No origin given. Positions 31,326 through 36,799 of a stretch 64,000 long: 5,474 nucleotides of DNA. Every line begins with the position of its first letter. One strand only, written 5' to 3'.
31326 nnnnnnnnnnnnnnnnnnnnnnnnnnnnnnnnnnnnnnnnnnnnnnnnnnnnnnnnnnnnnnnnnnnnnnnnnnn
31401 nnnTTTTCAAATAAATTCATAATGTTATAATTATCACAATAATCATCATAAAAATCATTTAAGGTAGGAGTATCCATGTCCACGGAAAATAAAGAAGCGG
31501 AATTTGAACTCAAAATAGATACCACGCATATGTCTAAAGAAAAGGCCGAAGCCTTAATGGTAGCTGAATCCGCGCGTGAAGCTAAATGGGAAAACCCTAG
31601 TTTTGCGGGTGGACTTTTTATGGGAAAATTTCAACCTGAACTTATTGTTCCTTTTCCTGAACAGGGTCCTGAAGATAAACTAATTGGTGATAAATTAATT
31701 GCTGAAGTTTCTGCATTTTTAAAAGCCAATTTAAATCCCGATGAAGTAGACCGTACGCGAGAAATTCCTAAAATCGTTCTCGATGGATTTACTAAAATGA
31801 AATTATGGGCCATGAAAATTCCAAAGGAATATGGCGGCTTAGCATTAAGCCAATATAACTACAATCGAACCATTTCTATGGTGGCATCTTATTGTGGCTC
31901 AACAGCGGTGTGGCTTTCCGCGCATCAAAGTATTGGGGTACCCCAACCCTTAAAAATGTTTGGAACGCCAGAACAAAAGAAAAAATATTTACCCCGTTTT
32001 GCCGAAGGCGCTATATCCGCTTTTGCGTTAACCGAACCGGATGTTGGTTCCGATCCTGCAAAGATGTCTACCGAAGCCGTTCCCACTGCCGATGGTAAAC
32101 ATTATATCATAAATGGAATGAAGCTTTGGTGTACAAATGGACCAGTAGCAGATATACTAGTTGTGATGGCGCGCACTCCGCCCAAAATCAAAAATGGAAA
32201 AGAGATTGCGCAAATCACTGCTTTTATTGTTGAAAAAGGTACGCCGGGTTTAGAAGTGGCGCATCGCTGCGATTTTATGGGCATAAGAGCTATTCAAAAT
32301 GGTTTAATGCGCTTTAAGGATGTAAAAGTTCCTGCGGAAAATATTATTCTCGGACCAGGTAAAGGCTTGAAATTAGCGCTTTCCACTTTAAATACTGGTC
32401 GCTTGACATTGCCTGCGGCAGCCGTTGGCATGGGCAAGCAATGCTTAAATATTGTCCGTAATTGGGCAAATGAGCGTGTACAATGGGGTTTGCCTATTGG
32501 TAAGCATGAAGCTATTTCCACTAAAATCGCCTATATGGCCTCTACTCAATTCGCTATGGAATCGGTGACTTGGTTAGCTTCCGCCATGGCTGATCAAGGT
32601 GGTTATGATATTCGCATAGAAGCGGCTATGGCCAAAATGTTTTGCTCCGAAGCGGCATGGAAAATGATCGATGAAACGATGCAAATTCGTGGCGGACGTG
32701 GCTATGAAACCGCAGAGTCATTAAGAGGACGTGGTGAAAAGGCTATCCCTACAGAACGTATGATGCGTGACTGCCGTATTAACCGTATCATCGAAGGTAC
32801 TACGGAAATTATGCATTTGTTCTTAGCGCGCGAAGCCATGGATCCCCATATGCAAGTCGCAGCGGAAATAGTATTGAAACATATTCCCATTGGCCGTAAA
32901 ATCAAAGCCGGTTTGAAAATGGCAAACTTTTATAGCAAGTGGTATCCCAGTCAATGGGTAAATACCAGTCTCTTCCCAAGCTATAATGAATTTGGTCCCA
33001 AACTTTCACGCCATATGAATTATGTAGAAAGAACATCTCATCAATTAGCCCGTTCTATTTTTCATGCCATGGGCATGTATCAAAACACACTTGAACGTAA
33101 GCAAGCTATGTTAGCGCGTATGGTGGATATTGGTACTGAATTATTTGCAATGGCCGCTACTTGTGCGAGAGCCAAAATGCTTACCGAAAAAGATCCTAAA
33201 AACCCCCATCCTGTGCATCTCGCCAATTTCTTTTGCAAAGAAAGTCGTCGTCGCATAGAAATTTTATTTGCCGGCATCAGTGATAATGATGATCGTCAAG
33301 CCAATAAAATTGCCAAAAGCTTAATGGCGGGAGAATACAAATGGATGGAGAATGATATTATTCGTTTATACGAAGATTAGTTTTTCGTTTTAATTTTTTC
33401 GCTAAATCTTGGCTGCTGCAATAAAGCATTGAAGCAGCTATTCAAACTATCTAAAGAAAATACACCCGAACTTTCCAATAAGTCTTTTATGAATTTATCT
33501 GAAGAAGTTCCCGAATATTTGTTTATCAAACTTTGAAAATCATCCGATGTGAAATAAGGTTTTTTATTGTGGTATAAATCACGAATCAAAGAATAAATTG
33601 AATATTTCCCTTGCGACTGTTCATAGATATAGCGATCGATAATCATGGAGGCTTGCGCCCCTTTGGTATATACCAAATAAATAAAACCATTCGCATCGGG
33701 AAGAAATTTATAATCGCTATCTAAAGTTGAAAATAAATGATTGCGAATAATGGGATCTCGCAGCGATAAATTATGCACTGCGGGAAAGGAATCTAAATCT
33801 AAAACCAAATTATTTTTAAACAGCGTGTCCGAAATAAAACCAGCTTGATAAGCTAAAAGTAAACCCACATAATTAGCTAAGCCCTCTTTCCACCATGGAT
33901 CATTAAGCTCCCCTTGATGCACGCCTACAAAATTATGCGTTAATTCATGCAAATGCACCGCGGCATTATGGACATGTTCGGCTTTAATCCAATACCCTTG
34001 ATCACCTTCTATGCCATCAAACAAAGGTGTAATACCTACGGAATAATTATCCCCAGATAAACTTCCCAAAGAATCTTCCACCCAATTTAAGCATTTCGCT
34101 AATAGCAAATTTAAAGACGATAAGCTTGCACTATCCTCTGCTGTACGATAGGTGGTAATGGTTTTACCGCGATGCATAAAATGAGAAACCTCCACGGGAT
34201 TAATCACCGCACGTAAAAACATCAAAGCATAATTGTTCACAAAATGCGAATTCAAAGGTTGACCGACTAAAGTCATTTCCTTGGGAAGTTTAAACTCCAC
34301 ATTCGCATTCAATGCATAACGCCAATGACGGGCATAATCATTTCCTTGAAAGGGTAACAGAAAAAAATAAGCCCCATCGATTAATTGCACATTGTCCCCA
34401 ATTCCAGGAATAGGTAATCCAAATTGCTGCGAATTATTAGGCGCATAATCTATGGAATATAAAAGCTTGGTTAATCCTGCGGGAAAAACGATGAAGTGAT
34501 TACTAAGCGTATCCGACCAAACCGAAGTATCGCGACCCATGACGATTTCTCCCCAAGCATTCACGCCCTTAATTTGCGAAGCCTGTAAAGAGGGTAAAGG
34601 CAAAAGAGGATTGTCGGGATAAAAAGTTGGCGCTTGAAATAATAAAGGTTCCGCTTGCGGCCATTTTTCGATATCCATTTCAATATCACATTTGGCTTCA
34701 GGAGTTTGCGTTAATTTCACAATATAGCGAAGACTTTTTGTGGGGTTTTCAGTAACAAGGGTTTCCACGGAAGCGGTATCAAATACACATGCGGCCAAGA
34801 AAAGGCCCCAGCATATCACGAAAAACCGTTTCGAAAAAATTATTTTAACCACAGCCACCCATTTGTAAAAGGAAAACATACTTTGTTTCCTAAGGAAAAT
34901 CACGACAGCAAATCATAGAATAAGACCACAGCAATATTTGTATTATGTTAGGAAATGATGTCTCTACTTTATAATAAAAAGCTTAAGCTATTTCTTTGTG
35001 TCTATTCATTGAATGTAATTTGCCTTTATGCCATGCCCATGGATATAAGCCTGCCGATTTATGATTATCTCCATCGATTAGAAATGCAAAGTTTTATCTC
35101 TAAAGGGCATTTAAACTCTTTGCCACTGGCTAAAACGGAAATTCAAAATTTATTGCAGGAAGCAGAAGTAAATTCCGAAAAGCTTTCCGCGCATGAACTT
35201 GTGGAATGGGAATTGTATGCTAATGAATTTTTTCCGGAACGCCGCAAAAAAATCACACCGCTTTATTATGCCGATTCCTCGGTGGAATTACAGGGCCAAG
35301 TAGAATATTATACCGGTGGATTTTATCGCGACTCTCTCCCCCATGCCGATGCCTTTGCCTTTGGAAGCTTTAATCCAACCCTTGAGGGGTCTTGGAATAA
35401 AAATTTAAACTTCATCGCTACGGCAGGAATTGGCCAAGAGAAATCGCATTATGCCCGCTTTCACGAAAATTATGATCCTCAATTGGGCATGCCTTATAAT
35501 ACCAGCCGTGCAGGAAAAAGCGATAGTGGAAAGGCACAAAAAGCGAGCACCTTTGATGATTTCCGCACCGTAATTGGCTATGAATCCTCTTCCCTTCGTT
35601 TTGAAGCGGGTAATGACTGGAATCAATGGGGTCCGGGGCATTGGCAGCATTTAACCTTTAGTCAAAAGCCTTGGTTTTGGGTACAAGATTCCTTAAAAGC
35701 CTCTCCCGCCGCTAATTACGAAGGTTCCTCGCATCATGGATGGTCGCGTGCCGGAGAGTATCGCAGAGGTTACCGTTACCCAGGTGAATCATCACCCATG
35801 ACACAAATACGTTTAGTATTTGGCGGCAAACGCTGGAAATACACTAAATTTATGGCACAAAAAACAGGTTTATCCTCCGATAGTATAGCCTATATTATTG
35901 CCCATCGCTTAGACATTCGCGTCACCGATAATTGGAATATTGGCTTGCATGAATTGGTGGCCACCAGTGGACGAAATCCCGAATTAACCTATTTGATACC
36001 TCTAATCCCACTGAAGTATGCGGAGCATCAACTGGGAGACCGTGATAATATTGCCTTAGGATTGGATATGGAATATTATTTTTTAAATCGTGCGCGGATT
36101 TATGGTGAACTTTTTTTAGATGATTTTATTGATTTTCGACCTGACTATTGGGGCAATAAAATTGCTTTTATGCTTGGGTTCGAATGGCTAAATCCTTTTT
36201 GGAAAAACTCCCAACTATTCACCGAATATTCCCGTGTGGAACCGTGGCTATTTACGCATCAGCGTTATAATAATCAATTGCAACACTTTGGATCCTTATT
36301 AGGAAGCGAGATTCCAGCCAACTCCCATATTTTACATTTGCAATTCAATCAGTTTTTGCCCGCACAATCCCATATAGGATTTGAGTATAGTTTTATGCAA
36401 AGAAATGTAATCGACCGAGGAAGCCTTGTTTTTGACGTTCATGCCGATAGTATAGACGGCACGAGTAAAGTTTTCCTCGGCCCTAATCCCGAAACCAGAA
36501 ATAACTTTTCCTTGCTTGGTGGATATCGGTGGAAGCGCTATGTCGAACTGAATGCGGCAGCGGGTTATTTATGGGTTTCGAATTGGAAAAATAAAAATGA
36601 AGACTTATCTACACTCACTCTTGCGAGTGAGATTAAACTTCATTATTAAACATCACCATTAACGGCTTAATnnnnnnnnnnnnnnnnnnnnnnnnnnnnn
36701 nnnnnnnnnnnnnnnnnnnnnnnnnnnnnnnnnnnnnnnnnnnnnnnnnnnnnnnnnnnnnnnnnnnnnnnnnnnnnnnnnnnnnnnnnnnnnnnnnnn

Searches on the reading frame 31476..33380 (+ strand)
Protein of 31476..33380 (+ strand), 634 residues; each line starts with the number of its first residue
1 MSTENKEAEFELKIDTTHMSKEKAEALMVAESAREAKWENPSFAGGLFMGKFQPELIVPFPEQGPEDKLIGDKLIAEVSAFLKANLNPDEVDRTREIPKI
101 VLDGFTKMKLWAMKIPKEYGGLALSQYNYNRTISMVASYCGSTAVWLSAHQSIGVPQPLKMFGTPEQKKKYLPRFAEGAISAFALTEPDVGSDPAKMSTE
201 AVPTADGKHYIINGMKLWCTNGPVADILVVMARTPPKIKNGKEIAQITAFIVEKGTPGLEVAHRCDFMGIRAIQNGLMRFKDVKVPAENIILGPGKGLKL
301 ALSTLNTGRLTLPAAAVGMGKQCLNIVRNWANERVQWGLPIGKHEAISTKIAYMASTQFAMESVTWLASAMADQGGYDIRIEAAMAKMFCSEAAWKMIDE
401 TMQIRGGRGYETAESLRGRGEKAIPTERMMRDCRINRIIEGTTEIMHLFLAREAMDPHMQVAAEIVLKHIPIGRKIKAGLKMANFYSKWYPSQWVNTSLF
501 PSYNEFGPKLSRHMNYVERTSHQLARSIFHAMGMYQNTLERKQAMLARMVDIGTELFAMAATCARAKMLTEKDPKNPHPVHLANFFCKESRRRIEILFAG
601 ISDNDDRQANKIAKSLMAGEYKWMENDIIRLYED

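Call 3: search_protein_families(library=pfam, proteins=[window:31476-33380:+], max_evalue=1)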
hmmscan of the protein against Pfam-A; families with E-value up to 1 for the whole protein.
window:31476-33380:+ (634 aa): 9 families
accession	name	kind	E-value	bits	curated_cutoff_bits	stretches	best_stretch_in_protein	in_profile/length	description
PF00441.29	Acyl-CoA_dh_1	-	3e-34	118.8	22.4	1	295-454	1-149/150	Acyl-CoA dehydrogenase, C-terminal domain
PF02770.24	Acyl-CoA_dh_M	-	5.5e-23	81.4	33.3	1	182-283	1-97/97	Acyl-CoA dehydrogenase, middle domain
PF02771.21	Acyl-CoA_dh_N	-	1.7e-20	73.9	22.9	1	74-178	7-112/113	Acyl-CoA dehydrogenase, N-terminal domain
PF21343.2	ACAD9-ACADV_C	-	2.5e-15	57.3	27.8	2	508-616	1-114/120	ACAD9/ACADV, C-terminal domain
PF21263.2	Acyl-CoA-dh_C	-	8.1e-08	32.9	27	2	531-595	13-71/96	Acyl-CoA dehydrogenase, C-terminal domain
PF08028.16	Acyl-CoA_dh_2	-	3.2e-06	27.9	22.7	1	312-416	3-116/134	Acyl-CoA dehydrogenase, C-terminal domain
PF11794.13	HpaB_N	-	0.00039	20.5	35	1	211-291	179-269/270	4-hydroxyphenylacetate 3-hydroxylase N terminal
PF09317.16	ACDH_C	-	0.002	18.3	25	1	506-604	59-153/284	Acyl-CoA dehydrogenase, C-terminal, bacterial type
PF22924.1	ACOX_C_alpha1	-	0.035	14.3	27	1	377-418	101-142/169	Acyl-CoA oxidase, C-alpha1 domain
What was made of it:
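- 31476..33380 (+): 634-aa VLCAD/ACAD9-type acyl-CoA dehydrogenase; a conserved neighbour, listed for context. Pfam Acyl-CoA_dh_N/M/1 plus ACAD9-ACADV_C (call 3).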

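Call 4: search_protein_families(library=ncbifam, proteins=[window:31476-33380:+], max_evalue=1)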
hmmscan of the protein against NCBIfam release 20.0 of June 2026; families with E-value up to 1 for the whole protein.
window:31476-33380:+ (634 aa): 23 families
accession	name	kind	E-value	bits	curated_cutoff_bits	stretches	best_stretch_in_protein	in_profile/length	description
NF058590.1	AcCoDHFadEBacil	equivalog_domain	6.7e-83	279.2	600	1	73-596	26-534/586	acyl-CoA dehydrogenase FadE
NF042972.1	AcrlCoAredClosAcrC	equivalog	1.2e-77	261.2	640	1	85-455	23-377/378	acryloyl-CoA reductase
NF007000.1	PRK09463.1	subfamily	4e-58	197.4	600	2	91-410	67-398/726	acyl-CoA dehydrogenase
NF042439.1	SulpropCoADesulf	equivalog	1.1e-57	195.5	600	1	89-457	17-373/379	3-sulfinopropanoyl-CoA desulfinase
NF043006.1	CyhCrbnylCoADH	equivalog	1.3e-56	192.2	650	1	89-456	28-377/380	cyclohexane-1-carbonyl-CoA dehydrogenase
NF009586.0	PRK13026.1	subfamily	1.4e-55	189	608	1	89-574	101-598/777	acyl-CoA dehydrogenase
NF045552.1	GlutCoADH_Des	equivalog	6.5e-53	180.3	470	1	79-453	17-378/387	glutaryl-CoA dehydrogenase Acd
NF045652.1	ProlPCPDhRedW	equivalog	1.3e-52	178.9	650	1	109-452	44-371/376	L-prolyl-[peptidyl-carrier protein] dehydrogenase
NF008997.0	PRK12341.1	equivalog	1.5e-44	152.6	537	1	90-453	31-375/382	acyl-CoA dehydrogenase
NF038187.1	FadE_coli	exception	4.1e-42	144.2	1300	1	98-566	150-630/816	acyl-CoA dehydrogenase FadE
NF053553.1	prodigi_MBC_PigA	equivalog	2.1e-41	142.3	500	1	108-452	48-377/381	prodigiosin MBC biosynthesis dehydrogenase PigA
NF002885.1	PRK03354.1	equivalog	1.1e-35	123.4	540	1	89-455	30-374/378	crotonobetainyl-CoA dehydrogenase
NF052270.1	Staph_DH_FadE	equivalog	1e-30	106.8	600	1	136-412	95-361/400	acyl-CoA dehydrogenase FadE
TIGR03207.1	cyc_hxne_CoA_dh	equivalog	4.2e-29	101.4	575.35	1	76-453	10-370/372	cyclohexanecarboxyl-CoA dehydrogenase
NF049984.1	Rv1679_FadE16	equivalog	7.6e-21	74.7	600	1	84-450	12-361/371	Rv1679 family acyl-CoA dehydrogenase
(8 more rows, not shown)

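Call 75: search_protein_families(library=padloc, proteins=[window:31476-33380:+], max_evalue=0.01)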
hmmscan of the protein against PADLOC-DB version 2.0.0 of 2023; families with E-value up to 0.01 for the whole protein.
window:31476-33380:+ (634 aa): 0 families

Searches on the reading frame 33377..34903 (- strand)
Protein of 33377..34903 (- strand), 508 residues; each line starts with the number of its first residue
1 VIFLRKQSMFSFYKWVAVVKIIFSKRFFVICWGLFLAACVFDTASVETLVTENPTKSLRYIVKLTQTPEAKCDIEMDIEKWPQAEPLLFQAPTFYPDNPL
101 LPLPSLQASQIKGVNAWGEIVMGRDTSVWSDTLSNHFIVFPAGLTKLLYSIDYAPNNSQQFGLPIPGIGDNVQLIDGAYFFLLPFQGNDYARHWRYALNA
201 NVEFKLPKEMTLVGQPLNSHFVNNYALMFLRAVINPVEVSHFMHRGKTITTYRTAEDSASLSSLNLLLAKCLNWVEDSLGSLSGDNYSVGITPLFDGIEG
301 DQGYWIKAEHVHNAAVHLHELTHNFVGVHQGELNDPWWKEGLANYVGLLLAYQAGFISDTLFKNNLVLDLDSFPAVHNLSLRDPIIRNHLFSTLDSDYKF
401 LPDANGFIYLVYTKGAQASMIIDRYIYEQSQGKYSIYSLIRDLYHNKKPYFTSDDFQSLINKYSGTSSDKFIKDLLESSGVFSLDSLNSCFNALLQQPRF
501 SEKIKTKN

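Call 3: search_protein_families(library=pfam, proteins=[window:33377-34903:-], max_evalue=1)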
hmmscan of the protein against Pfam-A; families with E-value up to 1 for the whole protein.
window:33377-34903:- (508 aa): 2 families
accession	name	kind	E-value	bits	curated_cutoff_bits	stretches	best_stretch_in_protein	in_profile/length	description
PF01433.26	Peptidase_M1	-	0.018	15.1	27.7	1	309-440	63-186/218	Peptidase family M1 domain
PF05299.18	Peptidase_M61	-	0.095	13.5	22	1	334-372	36-74/118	M61 glycyl aminopeptidase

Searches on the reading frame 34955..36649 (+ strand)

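Call 3: search_protein_families(library=pfam, proteins=[window:34955-36649:+], max_evalue=1)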
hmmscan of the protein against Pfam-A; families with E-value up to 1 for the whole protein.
window:34955-36649:+ (564 aa): 2 families
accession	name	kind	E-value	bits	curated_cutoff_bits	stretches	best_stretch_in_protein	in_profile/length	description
PF14052.12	Caps_assemb_Wzi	-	1.1e-10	41.6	30.1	2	293-549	131-386/392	Capsule assembly protein Wzi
PF23144.1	Fn3_PTPRU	-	0.043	14.5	24.7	1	64-152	24-112/145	Receptor-type tyrosine-protein phosphatase U Fn3 domain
